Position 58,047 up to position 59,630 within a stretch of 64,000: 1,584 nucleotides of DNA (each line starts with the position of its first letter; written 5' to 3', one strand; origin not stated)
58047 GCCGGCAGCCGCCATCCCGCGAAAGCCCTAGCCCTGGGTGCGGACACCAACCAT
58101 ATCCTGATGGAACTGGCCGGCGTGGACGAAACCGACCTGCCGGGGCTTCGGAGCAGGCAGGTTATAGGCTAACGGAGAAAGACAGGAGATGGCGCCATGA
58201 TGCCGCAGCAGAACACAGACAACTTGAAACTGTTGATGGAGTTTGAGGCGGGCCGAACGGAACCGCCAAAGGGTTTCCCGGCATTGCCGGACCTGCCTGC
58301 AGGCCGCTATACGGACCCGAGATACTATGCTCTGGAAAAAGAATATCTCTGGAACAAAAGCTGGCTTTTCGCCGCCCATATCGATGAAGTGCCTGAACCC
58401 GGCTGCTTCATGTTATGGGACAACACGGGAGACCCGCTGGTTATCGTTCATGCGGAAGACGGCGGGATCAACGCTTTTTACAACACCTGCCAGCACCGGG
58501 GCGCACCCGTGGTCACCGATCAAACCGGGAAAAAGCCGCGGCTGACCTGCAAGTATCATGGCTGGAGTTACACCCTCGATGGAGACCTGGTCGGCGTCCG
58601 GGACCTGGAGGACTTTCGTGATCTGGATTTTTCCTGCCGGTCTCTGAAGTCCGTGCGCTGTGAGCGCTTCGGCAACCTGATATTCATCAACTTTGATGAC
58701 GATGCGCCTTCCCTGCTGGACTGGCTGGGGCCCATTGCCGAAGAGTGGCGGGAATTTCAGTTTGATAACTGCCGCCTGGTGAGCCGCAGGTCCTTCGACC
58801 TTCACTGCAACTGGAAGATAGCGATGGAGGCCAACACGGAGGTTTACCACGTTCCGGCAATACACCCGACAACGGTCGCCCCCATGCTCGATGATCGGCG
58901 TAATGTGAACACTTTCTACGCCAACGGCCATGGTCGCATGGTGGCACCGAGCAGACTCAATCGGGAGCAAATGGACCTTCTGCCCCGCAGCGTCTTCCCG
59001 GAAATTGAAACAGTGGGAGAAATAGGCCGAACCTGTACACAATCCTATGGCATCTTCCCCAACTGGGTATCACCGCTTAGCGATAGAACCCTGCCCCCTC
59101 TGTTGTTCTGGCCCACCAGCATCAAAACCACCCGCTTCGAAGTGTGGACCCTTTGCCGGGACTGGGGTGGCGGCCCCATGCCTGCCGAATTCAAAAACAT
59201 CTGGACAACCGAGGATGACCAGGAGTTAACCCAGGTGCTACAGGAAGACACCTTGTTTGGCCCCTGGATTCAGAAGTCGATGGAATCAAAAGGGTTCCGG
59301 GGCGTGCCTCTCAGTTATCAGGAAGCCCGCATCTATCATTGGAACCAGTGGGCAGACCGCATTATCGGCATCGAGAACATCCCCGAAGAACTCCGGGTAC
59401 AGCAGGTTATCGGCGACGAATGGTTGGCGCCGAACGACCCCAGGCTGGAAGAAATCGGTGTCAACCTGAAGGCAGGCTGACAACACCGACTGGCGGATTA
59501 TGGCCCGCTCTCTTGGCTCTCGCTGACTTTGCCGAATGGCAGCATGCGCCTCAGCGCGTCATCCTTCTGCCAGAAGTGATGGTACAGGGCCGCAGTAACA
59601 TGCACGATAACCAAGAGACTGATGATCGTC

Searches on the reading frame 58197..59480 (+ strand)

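Call 85: search_protein_families(library=pfam, proteins=[window:58197-59480:+], max_evalue=0.001)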
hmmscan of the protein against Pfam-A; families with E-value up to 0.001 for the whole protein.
window:58197-59480:+ (427 aa): 2 families
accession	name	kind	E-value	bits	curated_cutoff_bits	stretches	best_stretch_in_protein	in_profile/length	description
PF00848.25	Ring_hydroxyl_A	-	6.7e-26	91.9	24.9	1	189-390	1-206/208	Ring hydroxylating alpha subunit (catalytic domain)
PF00355.32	Rieske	-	1.3e-16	60.7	20.3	1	55-138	1-82/88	Rieske [2Fe-2S] domain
